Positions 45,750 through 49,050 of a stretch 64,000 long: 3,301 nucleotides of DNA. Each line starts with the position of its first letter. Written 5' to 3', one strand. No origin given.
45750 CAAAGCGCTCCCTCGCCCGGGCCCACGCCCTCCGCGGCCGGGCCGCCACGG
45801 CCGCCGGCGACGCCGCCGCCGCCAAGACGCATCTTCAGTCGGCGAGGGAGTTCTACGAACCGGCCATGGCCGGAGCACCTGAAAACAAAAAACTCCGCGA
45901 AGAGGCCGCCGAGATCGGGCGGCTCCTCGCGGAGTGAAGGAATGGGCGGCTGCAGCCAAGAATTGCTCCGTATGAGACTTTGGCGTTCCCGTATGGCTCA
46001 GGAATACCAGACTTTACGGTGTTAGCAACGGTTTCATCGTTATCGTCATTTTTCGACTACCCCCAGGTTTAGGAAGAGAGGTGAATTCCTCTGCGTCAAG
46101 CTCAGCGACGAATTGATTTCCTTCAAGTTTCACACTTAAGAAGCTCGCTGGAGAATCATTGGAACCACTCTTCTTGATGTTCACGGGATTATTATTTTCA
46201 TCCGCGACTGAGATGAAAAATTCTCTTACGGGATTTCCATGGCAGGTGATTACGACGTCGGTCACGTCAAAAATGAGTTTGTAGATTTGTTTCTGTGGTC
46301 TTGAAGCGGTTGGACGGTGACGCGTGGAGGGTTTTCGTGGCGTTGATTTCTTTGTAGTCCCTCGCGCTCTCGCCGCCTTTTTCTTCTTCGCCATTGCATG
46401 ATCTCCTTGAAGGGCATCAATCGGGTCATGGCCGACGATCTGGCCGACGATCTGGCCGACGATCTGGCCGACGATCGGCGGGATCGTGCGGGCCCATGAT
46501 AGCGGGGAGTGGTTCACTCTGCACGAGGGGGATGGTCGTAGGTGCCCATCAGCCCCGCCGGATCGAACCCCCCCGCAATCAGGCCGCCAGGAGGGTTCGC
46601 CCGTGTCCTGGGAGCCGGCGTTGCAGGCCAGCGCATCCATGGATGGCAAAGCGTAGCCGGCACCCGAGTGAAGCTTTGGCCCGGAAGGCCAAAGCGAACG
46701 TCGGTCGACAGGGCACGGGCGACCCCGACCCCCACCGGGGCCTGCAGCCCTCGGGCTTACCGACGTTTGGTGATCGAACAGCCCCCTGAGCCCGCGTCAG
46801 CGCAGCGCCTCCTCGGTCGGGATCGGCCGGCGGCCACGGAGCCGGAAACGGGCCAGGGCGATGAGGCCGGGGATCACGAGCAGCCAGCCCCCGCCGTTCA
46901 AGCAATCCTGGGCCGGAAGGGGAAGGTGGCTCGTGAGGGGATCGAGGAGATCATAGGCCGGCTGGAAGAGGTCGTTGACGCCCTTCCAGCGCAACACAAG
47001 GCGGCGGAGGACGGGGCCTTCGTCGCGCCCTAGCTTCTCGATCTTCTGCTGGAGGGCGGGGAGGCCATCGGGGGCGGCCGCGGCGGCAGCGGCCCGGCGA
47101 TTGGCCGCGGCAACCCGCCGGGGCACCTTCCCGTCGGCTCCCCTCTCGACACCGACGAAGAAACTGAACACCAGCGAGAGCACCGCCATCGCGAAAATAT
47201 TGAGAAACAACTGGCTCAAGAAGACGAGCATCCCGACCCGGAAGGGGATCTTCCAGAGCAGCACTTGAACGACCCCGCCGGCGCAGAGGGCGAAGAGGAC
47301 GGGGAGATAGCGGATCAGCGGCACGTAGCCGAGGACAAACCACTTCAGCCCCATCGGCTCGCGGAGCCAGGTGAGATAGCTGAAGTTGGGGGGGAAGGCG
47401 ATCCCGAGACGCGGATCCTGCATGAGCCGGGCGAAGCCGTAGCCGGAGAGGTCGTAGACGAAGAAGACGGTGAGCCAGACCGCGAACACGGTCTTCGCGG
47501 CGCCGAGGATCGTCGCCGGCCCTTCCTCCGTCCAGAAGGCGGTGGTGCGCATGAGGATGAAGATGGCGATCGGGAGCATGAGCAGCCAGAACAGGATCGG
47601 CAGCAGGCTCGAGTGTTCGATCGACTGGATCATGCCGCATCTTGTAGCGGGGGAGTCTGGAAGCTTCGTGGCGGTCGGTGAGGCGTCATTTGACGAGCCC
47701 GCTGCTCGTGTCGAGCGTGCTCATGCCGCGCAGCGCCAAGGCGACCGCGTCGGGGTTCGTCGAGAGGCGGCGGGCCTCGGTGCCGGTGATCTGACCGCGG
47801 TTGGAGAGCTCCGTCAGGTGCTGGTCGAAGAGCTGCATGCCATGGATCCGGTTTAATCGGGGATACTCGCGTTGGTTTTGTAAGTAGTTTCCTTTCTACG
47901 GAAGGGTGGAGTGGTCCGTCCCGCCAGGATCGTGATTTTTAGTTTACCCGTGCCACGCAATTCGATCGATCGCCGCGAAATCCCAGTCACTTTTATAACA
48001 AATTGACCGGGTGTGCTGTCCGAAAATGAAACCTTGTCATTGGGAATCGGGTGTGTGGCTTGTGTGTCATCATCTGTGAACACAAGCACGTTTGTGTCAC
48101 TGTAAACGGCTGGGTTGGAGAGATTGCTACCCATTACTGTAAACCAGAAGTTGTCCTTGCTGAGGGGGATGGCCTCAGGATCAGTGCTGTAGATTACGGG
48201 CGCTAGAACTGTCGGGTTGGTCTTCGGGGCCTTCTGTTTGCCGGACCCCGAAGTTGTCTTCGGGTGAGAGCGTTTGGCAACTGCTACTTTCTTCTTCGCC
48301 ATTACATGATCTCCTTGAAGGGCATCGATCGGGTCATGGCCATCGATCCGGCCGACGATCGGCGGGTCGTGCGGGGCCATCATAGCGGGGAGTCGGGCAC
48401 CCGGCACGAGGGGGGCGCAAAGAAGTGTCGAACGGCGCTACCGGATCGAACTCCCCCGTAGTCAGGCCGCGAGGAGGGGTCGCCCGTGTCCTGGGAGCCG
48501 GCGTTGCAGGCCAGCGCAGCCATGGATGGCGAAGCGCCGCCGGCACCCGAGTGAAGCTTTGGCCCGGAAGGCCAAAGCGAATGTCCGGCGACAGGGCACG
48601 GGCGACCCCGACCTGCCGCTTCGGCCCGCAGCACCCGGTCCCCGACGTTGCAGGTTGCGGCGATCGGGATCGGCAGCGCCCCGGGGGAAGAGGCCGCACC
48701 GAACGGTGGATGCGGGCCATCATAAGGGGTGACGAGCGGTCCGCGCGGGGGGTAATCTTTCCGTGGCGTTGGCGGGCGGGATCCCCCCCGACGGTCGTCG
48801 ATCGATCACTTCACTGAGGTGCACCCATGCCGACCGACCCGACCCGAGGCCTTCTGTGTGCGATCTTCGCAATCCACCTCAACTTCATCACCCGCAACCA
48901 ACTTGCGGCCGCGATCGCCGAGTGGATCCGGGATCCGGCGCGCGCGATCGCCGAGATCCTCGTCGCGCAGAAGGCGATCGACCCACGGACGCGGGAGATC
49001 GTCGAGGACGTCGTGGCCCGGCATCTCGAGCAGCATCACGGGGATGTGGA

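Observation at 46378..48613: Two near-identical 330-350 bp structured leaders driving two unrelated ORFs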

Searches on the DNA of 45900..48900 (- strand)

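Call 5: search_rna_families(source=window, start=45900, end=48900, threshold=evalue, max_evalue=10, show_alignments=3)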
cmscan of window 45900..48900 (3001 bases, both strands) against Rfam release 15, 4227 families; matches with E-value up to 10: 1.
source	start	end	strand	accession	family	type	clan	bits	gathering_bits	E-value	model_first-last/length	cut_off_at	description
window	47100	47127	-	RF02803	PyrR205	Gene; snRNA; snoRNA; HACA-box;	-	16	35.6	4.8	1-61/61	no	Pyrobaculum sRNA 205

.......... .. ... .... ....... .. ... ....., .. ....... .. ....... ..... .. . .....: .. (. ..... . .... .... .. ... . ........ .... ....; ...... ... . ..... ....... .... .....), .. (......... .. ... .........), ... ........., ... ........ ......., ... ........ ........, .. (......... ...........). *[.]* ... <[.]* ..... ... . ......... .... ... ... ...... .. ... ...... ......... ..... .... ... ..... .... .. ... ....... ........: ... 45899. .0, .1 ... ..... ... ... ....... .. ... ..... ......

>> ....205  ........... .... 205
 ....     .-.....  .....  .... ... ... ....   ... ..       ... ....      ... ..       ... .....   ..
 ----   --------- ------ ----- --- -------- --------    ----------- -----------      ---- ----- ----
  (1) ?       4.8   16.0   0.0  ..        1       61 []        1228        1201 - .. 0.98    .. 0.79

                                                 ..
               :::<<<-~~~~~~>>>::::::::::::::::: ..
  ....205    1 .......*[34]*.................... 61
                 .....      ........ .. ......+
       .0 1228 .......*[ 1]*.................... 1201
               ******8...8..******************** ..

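Call 83: build_rna_model(alignment_id=A6)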
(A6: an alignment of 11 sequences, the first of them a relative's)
Model R1 built from alignment A6 (11 sequences, 141 columns); structure: RNAalifold consensus.
model positions 141; base pairs 48; branch points 1; effective number of sequences 0.59; information 0.589 bits per position. Calibrated on 0.2 Mb of random sequence (short: E-values are rough).
structure used (alignment columns):
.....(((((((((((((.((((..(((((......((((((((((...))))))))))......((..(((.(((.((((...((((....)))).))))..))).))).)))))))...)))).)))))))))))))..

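Call 84: search_with_rna_model(model_id=R1, sources=[window, L001, L002, L008, L016, L019, L022, L023, L024, L025, L026, L027, L028, L029, L030, L031, L032, L033, L034, L037, L038, L039, L041, L042, L043, L044, L045], max_evalue=1)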
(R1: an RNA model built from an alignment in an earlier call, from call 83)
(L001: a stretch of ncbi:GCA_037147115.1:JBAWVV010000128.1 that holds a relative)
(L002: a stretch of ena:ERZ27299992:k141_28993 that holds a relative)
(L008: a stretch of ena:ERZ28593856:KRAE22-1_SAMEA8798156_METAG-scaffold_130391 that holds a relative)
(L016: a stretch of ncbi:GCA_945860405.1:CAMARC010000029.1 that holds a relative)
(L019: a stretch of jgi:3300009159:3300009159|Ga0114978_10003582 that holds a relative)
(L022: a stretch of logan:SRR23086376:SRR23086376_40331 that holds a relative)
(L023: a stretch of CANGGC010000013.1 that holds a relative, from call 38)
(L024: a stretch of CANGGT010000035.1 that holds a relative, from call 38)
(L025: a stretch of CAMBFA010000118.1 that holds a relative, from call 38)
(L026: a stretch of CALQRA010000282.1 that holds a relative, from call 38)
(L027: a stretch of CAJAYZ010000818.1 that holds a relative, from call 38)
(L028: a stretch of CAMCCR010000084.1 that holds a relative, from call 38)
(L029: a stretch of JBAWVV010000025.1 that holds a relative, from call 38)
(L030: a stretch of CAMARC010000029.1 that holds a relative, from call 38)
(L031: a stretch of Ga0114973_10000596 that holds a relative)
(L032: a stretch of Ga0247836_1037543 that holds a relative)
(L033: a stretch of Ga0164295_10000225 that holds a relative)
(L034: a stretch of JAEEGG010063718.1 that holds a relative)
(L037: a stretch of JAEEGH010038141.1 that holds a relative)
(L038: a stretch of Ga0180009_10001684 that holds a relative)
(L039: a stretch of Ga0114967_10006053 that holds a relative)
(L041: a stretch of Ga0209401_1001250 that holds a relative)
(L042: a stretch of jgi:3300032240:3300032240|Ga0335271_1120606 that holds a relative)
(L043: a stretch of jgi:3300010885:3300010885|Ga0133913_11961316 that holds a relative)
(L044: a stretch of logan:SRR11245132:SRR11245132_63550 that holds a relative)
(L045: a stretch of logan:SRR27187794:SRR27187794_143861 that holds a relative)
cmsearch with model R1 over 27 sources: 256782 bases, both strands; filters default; matches with E-value up to 1: 27.
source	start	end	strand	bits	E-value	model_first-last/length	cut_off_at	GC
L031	511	651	+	171.6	1.1e-34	1-141/141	no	0.71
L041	3229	3369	+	171.6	1.1e-34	1-141/141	no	0.71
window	48474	48614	-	171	1.4e-34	1-141/141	no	0.72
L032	2579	2719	-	170.7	1.7e-34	1-141/141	no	0.72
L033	2514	2654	+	170.7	1.7e-34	1-141/141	no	0.72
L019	4688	4828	+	168.2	6e-34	1-141/141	no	0.72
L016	4705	4845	+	166.1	1.7e-33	1-141/141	no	0.72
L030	6908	7048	+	166.1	1.7e-33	1-141/141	no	0.72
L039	4030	4170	-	165.8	1.9e-33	1-141/141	no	0.72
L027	2419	2559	+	153.4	9.7e-31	1-141/141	no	0.71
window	46591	46731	-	150.1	5e-30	1-141/141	no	0.69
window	46588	46728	+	24.1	0.0096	1-141/141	no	0.68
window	48471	48611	+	23.7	0.012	1-141/141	no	0.72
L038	4304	4395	+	22.4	0.023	26-118/141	no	0.71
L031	514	654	-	20.9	0.049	1-141/141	no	0.72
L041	3232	3372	-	20.9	0.049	1-141/141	no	0.72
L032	2576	2716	+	20.9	0.049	1-141/141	no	0.72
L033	2517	2657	-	20.8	0.051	1-141/141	no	0.72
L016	4708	4848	-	19.8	0.084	1-141/141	no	0.72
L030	6911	7051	-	19.8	0.084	1-141/141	no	0.72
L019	4691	4831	-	19.7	0.088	1-141/141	no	0.72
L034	3227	3296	-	18.6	0.15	1-141/141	no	0.43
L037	3593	3662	-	18.3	0.17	1-141/141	no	0.43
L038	4307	4348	-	18.3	0.17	1-141/141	no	0.55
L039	4027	4167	+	17.4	0.27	1-141/141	no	0.72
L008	442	577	+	17.3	0.29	1-141/141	no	0.72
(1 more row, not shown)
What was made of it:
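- On Dispersed repeat / MITE / REP family: The covariance model found nothing else in 257 kb (call 84).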

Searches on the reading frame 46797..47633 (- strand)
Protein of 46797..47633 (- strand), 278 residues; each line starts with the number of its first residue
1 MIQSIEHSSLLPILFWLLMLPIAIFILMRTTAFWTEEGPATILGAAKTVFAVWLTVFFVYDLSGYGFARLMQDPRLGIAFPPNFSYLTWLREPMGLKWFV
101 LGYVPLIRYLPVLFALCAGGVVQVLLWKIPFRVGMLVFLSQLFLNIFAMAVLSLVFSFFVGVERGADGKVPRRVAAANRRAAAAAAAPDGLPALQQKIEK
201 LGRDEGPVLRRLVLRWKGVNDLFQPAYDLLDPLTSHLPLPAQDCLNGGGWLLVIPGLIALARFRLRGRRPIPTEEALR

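Call 10: search_protein_families(library=pfam, proteins=[window:46797-47633:-], max_evalue=0.1)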
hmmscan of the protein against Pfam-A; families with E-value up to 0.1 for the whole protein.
window:46797-47633:- (278 aa): 0 families

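Call 33: search_protein_families(library=ncbifam, proteins=[window:46797-47633:-], max_evalue=1)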
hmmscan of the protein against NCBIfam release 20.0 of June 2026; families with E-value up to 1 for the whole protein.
window:46797-47633:- (278 aa): 0 families

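Call 38: find_related_loci(query=A5, collection=genome_contigs, flank=6000)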
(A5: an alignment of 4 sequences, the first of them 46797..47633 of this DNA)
Query A5 (278 aa) in genome_contigs; peptide patterns used: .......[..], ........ (x = any residue, [..] = any of these).
52 stretches matched a pattern; 8 encode a relative of the query (tblastn E <= 1e-3); 8 distinct loci.
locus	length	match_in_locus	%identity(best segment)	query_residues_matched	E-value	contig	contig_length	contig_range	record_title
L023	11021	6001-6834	90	1-278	3e-155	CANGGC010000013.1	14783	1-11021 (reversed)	MAG: Planctomycetaceae bacterium isolate Jr-28aug17-13 genome assembly, contig: Jr-28aug17-C5238, whole genome shotgun s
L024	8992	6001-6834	88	1-278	5e-153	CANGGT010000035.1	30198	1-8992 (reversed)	MAG: Planctomycetaceae bacterium isolate Jr-28jun17-107 genome assembly, contig: Jr-28jun17-C2072, whole genome shotgun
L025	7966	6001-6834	93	1-278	5e-151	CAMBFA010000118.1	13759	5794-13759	MAG: Candidatus Kuenenia stuttgartiensis isolate MoH-02may19-292 genome assembly, contig: MoH-02may19-C8130, whole genom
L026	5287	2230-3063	93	1-278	8e-152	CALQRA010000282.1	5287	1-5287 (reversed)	MAG: Candidatus Kuenenia stuttgartiensis isolate HRSG-H1-bin-26 genome assembly, contig: HRSG-H1-C17249, whole genome sh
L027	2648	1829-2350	89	1-174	7e-103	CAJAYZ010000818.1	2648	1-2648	MAG: uncultured Planctomycetaceae bacterium isolate Loc080925-6m_bin-0950 genome assembly, contig: bin-0950:818/963, who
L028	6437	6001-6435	92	1-145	7e-86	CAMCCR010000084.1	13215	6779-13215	MAG: Candidatus Kuenenia stuttgartiensis isolate ZE-13nov19-118 genome assembly, contig: ZE-13nov19-C7686, whole genome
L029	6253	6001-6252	93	1-84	4e-38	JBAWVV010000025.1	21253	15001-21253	MAG: Planctomycetia bacterium isolate ELA020 MAG020_25, whole genome shotgun sequence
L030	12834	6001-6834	89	1-278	6e-154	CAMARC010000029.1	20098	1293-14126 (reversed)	MAG: Candidatus Kuenenia stuttgartiensis isolate GH-07nov19-106 genome assembly, contig: GH-07nov19-C3284, whole genome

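Call 69: search_protein_families(library=padloc, proteins=[window:46797-47633:-], max_evalue=0.01)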
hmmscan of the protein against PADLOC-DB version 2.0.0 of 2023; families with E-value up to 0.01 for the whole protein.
window:46797-47633:- (278 aa): 0 families

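Call 70: search_protein_families(library=phrogs, proteins=[window:46797-47633:-], max_evalue=0.01)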
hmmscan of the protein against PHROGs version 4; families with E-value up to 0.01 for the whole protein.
window:46797-47633:- (278 aa): 0 families

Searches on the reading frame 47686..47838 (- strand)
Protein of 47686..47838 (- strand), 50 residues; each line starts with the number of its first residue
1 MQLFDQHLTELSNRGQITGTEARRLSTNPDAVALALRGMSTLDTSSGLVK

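Call 10: search_protein_families(library=pfam, proteins=[window:47686-47838:-], max_evalue=0.1)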
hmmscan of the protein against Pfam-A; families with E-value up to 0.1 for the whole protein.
window:47686-47838:- (50 aa): 0 families

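Call 33: search_protein_families(library=ncbifam, proteins=[window:47686-47838:-], max_evalue=1)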
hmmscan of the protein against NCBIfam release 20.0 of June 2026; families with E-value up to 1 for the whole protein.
window:47686-47838:- (50 aa): 1 family
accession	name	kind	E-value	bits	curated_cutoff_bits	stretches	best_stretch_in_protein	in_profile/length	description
TIGR01420.1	pilT_fam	subfamily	0.065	12.4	319.1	1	1-30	313-342/343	PilT/PilU family type 4a pilus ATPase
